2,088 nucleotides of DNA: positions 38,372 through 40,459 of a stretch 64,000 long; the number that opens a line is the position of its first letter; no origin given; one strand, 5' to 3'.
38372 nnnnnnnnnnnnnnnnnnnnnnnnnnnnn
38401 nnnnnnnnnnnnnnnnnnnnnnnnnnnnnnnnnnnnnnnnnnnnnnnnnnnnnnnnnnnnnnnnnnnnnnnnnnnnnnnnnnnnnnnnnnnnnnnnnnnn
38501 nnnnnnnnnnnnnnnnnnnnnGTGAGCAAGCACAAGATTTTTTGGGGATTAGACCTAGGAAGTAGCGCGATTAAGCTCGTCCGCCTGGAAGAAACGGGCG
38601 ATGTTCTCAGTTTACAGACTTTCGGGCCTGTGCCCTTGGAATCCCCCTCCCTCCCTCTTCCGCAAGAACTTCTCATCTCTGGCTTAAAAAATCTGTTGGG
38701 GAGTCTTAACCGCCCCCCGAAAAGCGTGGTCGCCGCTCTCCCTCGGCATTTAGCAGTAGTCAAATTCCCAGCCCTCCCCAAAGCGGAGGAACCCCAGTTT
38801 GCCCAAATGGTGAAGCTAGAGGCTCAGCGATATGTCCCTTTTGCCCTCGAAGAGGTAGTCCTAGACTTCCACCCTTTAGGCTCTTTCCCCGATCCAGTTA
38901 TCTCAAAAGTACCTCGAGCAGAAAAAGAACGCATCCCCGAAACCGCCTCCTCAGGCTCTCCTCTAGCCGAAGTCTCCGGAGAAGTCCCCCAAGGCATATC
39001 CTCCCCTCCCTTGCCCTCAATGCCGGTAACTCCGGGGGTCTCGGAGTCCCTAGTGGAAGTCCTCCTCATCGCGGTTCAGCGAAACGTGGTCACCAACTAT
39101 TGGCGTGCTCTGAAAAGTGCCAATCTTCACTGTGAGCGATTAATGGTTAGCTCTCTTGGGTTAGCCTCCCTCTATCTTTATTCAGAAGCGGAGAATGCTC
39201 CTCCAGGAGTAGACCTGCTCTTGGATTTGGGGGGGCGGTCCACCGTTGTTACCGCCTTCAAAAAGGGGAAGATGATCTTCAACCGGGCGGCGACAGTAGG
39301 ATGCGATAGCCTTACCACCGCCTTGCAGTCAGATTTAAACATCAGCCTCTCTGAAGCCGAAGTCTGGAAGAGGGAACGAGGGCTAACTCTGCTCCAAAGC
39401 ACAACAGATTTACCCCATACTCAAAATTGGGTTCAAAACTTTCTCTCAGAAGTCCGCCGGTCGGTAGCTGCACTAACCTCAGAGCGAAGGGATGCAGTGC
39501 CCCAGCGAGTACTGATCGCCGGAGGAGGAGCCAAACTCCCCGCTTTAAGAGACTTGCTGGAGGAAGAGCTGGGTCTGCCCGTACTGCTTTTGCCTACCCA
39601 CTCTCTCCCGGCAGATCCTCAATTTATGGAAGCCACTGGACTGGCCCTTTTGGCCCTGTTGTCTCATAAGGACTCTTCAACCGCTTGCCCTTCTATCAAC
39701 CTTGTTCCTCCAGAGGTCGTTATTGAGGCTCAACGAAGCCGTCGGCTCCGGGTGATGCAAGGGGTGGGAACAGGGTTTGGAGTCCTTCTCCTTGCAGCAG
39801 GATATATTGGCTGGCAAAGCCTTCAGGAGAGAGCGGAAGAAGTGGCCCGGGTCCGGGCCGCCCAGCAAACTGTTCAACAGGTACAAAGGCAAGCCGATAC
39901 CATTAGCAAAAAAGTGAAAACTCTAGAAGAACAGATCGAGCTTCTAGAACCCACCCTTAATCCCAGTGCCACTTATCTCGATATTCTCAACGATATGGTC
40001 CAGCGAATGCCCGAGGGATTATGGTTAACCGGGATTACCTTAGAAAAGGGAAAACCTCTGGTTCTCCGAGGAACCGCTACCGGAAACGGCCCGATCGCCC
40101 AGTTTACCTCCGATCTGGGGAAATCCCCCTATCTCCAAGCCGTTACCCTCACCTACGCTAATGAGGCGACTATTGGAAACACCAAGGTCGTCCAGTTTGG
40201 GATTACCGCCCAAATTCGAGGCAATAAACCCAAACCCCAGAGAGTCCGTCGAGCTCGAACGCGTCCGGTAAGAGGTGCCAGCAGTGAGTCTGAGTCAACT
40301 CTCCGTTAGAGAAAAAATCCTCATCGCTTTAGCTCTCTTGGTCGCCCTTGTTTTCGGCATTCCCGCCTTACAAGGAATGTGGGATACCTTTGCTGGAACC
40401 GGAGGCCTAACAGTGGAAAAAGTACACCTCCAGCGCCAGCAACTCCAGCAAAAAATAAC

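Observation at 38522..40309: PilM and PilN fused in one polypeptide, with a roughly 55-aa Pro/Ser-rich insertion inside the PilM actin-like domain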

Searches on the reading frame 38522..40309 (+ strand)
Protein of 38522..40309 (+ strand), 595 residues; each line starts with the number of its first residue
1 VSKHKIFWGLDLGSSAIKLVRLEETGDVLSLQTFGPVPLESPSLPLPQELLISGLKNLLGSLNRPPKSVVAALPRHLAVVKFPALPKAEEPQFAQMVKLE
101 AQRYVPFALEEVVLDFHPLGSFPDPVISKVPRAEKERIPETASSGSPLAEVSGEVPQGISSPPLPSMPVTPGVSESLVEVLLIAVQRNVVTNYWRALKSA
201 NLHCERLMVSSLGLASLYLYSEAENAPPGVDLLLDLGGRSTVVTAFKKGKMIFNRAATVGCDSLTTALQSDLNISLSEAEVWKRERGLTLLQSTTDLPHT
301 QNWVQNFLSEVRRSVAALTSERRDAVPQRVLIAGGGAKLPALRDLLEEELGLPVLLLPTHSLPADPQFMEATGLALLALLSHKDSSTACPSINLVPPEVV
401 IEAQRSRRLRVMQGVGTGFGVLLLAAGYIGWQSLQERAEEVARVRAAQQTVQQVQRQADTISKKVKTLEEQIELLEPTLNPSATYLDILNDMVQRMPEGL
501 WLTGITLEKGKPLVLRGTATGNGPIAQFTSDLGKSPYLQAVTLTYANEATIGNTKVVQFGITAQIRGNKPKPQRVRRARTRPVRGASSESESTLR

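Call 3: search_protein_families(library=pfam, proteins=[window:38522-40309:+], max_evalue=0.1)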
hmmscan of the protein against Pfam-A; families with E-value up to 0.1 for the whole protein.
window:38522-40309:+ (595 aa): 11 families
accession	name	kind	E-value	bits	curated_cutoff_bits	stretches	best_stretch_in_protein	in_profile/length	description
PF11104.14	PilM_2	-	8e-27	94.5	27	2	176-357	124-305/340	Type IV pilus assembly protein PilM;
PF05137.18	PilN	-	4.2e-13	49.6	22.8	1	488-565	2-78/78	Fimbrial assembly protein (PilN)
PF14450.12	FtsA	-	6.2e-11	43.2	31.8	1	233-371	2-125/127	Cell division protein FtsA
PF03702.20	AnmK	-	0.00011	21.9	24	1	304-391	265-351/367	Anhydro-N-acetylmuramic acid kinase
PF06723.19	MreB_Mbl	-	0.0024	17.2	27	1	304-356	250-303/327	MreB/Mbl protein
PF04612.17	T2SSM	-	0.0047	17.6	27.8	1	417-464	20-70/160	Type II secretion system (T2SS), protein M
PF10883.13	DUF2681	-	0.042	14.6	28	1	412-462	4-56/90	Protein of unknown function (DUF2681)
PF13758.11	Prefoldin_3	-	0.07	13.7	23.4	0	444-479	63-98/99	Prefoldin subunit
PF25034.1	Spectrin_SYNE1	-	0.079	13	35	0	432-496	47-111/188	Nesprin-1, spectrin repeats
PF05531.17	NPV_P10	-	0.081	13.9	29.8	0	439-481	25-67/75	Nucleopolyhedrovirus P10 protein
PF20663.3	COG4_N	-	0.097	13.2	27.3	0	442-479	16-53/107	Conserved oligomeric Golgi complex subunit 4, N-terminal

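Call 4: search_protein_families(library=ncbifam, proteins=[window:38522-40309:+], max_evalue=0.1)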
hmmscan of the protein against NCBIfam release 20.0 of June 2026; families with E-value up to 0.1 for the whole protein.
window:38522-40309:+ (595 aa): 18 families
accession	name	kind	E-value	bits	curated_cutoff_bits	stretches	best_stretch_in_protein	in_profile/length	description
NF045709.1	Amuc_1101_fam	equivalog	3.4e-40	138.5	650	2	178-520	129-487/608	Amuc_1101 family PilM-like pilus complex protein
TIGR01175.1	pilM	subfamily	1.2e-37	129.7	133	2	174-357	129-313/348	type IV pilus assembly protein PilM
TIGR01174.1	ftsA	equivalog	1.7e-12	47.1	175.85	1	178-293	148-260/371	cell division protein FtsA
NF011660.0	PRK15080.1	equivalog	1.1e-06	28.1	182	1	233-361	145-261/277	ethanolamine utilization protein EutJ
TIGR02529.1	EutJ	subfamily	3.1e-06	26.8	152.1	1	233-360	112-227/239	ethanolamine utilization protein EutJ family protein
NF007148.0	PRK09585.3-2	equivalog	3.7e-05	22.6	387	1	325-392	304-370/386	anhydro-N-acetylmuramic acid kinase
NF007141.0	PRK09585.1-5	equivalog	4.1e-05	22.6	352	1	321-392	283-352/370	anhydro-N-acetylmuramic acid kinase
NF007139.0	PRK09585.1-3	equivalog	0.00048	19.3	367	1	300-392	264-355/370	anhydro-N-acetylmuramic acid kinase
TIGR00241.1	CoA_E_activ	domain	0.0039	16.7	125.4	0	308-377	183-248/248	acyl-CoA dehydratase activase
TIGR00904.1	mreB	subfamily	0.0065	15.6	365.75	0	301-356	254-310/334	MreB/Mrl family cell shape determining protein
NF007146.0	PRK09585.2-6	equivalog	0.0088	14.8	440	1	321-391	283-352/391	anhydro-N-acetylmuramic acid kinase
NF007143.0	PRK09585.2-2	equivalog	0.0097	14.7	533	1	324-391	299-365/382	anhydro-N-acetylmuramic acid kinase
NF010539.0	PRK13927.1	subfamily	0.014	14.3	293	0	304-356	257-310/339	rod shape-determining protein MreB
NF049873.2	cytotoxin_MakE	exception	0.045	12.7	360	1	434-477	133-177/352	alpha-pore-forming cytotoxin subunit MakE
TIGR03706.1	exo_poly_only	exception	0.047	13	307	0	224-270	120-166/300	exopolyphosphatase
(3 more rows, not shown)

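Call 7: find_homologous_proteins(query=window:38522-40309:+, max_evalue=0.001)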
Query window:38522-40309:+ (595 aa): 16 proteins with E <= 0.001 among 8000 candidates.
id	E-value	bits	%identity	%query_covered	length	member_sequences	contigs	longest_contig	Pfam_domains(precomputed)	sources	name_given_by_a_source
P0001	0.0e+0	1290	100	100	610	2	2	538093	PF14450.13,PF05137.19,PF11104.15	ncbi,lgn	-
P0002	0.0e+0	1141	88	100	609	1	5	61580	PF14450.13,PF05137.19,PF11104.15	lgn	-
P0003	1.7e-95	339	38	98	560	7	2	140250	PF14450.13,PF05137.19,PF11104.15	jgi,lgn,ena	-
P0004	3.1e-90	322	37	94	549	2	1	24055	PF14450.13,PF05137.19,PF11104.15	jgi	jgi:type IV pilus assembly protein PilM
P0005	7.1e-22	96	26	62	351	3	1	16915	PF14450.13,PF11104.15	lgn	-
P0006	1.3e-20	92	26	63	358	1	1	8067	PF14450.13,PF11104.15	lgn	-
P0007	1.9e-18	85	25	63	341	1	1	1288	PF06723.20,PF14450.13,PF11104.15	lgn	-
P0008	3.2e-15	74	25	57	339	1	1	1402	PF14450.13,PF11104.15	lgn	-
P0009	1.0e-11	63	23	48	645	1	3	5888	PF14450.13,PF11104.15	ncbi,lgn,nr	ncbi:MAG: Competence protein A [candidate division BRC1 bacterium ADurb.BinA364]|nr:MAG: Competence 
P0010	3.6e-8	51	28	41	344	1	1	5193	PF11104.15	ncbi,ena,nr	ncbi:pilus assembly protein PilM [Patescibacteria group bacterium]|nr:pilus assembly protein PilM [P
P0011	5.8e-8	50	22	59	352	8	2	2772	PF14450.13,PF11104.15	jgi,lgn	-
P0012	9.3e-8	49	22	63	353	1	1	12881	PF14450.13,PF11104.15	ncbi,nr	ncbi:MAG: type IV pilus assembly protein PilM [Patescibacteria group bacterium]|nr:type IV pilus ass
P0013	1.7e-6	45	28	42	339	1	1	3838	PF11104.15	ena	-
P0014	5.2e-6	44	23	58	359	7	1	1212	PF25216.1,PF06723.20,PF14450.13,PF11104.15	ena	-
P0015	3.0e-5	41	28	42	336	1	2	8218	PF11104.15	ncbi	-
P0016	1.7e-4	39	27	42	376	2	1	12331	PF11104.15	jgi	jgi:type IV pilus assembly protein PilM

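Call 8: search_solved_structures(query=window:38522-40309:+, max_evalue=1, show_alignments=2)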
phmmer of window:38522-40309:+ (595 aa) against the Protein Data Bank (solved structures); distinct sequences matched with E-value up to 1: 7.
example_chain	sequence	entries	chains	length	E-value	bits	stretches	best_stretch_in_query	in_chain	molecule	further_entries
3jc8_Ma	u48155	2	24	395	1.5e-23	86.7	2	178-365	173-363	Type IV pilus biogenesis protein PilM | PilM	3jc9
2ych_A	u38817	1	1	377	4.1e-17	65.4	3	8-121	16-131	COMPETENCE PROTEIN PILM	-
5eox_A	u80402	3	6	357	1.3e-13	53.9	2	5-120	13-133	Type 4 fimbrial biogenesis protein PilM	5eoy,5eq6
5eou_A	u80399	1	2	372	1.4e-13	53.7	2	5-120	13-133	Type 4 fimbrial biogenesis protein PilM,Type 4 fimbrial biogenesis protein PilN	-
7yyl_E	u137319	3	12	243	7.3e-05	25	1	325-371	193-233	Putative CoA-substrate-specific enzyme activase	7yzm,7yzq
3c65_A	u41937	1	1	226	0.2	13.6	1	311-356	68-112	UvrABC system protein C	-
9gai_D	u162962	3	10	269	0.39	12.7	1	227-382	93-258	3-methylbenzoyl-CoA reductase alpha subunit MbdQ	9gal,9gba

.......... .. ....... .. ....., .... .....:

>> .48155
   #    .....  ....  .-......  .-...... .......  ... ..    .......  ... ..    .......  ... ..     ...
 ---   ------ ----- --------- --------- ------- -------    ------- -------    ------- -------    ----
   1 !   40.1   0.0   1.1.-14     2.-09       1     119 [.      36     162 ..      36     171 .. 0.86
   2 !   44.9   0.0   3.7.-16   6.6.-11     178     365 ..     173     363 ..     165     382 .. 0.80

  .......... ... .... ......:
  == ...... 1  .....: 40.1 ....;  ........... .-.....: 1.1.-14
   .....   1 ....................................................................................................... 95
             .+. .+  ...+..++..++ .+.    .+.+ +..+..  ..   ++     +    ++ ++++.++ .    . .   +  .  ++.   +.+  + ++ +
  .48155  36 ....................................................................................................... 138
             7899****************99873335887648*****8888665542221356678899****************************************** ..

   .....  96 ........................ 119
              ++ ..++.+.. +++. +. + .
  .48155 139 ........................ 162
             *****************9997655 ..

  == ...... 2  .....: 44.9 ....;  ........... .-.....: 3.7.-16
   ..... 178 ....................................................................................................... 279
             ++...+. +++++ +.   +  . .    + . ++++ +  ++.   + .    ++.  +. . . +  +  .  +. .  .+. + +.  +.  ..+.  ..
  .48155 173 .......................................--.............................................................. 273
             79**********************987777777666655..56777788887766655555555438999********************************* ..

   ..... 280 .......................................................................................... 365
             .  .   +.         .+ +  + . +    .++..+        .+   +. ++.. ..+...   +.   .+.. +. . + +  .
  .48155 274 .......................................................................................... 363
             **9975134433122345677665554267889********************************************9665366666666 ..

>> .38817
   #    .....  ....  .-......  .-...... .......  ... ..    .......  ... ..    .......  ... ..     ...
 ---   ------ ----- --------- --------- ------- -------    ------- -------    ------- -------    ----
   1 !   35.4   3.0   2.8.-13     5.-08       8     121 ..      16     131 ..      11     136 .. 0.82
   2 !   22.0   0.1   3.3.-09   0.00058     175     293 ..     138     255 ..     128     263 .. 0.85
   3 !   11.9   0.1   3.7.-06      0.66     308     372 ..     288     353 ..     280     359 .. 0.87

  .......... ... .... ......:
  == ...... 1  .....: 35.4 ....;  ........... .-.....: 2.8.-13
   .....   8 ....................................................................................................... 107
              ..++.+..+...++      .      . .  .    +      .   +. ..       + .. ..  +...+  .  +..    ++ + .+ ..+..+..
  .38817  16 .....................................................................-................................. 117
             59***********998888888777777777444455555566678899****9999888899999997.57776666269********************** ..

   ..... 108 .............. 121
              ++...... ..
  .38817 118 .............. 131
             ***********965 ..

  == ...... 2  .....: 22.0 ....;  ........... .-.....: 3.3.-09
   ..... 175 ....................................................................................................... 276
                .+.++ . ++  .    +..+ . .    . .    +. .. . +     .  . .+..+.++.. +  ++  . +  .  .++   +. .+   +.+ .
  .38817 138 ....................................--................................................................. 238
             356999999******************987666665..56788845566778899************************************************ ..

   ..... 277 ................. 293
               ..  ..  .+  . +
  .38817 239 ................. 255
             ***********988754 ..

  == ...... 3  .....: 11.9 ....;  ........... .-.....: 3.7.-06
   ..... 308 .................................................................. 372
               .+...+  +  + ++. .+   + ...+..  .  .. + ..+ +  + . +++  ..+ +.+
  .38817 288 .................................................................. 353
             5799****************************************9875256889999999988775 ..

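Call 10: find_encoding_contigs(protein=P0001, flank=10000, max_places=4)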
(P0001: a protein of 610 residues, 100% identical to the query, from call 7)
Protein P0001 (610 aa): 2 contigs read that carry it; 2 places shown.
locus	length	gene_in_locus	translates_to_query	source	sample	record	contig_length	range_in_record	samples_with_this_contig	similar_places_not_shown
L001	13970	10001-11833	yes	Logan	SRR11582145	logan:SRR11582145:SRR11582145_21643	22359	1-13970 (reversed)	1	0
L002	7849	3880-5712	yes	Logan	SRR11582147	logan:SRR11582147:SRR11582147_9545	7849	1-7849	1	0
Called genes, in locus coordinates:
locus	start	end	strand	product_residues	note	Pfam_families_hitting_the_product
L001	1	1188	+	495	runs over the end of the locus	-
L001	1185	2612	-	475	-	PF01171:ATP_bind_3, PF11734:TilS_C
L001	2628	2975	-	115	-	-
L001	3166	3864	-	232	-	PF00072:Response_reg, PF00196:GerE, PF04545:Sigma70_r4 (weak), PF08281:Sigma70_r4_2, PF13384:HTH_23 (faint)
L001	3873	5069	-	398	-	PF13581:HATPase_c_2 (faint), PF07730:HisKA_3, PF02518:HATPase_c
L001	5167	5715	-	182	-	PF01327:Pep_deformylase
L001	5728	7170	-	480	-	PF01842:ACT, PF13291:ACT_4, PF00390:malic, PF03949:Malic_M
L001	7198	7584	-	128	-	PF09969:DUF2203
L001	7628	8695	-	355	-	-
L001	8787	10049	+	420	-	PF14341:PilX_N (weak), PF06514:PsbU (faint), PF14520:HHH_5 (faint), PF21687:T2SSK_1st, PF00633:HHH (weak), PF12836:HHH_3, PF03934:T2SSK (weak), PF12836:HHH_3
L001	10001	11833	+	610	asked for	PF11104:PilM_2, PF14450:FtsA, PF05137:PilN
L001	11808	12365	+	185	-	PF04350:PilO (weak), PF10741:T2SSM_b (weak)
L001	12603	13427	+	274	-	-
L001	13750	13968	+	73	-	?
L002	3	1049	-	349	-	?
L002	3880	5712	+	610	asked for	PF11104:PilM_2, PF14450:FtsA, PF05137:PilN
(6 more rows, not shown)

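Call 25: find_related_loci(query=window:38522-40309:+, collection=genome_contigs, flank=10000)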
Query window:38522-40309:+ (595 aa) in genome_contigs; peptide patterns used: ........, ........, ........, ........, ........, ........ (x = any residue, [..] = any of these).
168 stretches matched a pattern; 4 encode a relative of the query (tblastn E <= 1e-3); 4 distinct loci.
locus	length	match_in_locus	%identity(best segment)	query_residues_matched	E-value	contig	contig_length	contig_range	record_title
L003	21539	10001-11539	25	9-566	5e-34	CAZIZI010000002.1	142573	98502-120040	MAG TPA_asm: uncultured Thermodesulfobacteriota bacterium isolate SRP104967_co1_28 genome assembly, contig: NODE_14_leng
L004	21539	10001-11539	25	9-566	3e-33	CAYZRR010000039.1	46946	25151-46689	MAG TPA_asm: uncultured Thermodesulfobacteriota bacterium isolate binchicken_co25_115 genome assembly, contig: k141_6665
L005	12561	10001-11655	23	9-566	1e-13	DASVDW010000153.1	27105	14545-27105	MAG TPA_asm: Acidothermaceae bacterium isolate SMAG_U2044 k141_110081, whole genome shotgun sequence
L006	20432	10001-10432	28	230-353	5e-6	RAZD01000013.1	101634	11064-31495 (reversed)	Bacterium C-53 strain C-53 Scaffold13_1, whole genome shotgun sequence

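Call 26: list_cluster_members(proteins=[P0001, P0003, P0004, P0002])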
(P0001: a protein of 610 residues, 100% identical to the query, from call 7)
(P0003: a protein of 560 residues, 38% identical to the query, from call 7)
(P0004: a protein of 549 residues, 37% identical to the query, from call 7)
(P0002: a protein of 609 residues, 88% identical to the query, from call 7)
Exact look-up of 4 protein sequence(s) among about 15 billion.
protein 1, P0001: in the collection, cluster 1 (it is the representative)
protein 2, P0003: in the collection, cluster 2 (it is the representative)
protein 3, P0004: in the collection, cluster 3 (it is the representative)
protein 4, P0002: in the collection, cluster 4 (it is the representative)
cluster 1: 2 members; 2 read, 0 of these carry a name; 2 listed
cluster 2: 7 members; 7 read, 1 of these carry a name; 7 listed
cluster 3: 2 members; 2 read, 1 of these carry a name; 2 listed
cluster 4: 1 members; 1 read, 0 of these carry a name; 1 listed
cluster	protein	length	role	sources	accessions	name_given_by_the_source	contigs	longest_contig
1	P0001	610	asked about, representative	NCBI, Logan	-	-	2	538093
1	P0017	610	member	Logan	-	-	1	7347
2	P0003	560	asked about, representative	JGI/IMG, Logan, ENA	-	-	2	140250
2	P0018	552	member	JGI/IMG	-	type IV pilus assembly protein PilM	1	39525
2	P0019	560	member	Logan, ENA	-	-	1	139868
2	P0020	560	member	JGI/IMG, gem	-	-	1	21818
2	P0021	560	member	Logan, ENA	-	-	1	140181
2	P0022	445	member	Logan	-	-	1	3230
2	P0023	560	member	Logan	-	-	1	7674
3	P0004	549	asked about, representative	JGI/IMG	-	type IV pilus assembly protein PilM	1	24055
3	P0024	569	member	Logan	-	-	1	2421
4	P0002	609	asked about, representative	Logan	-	-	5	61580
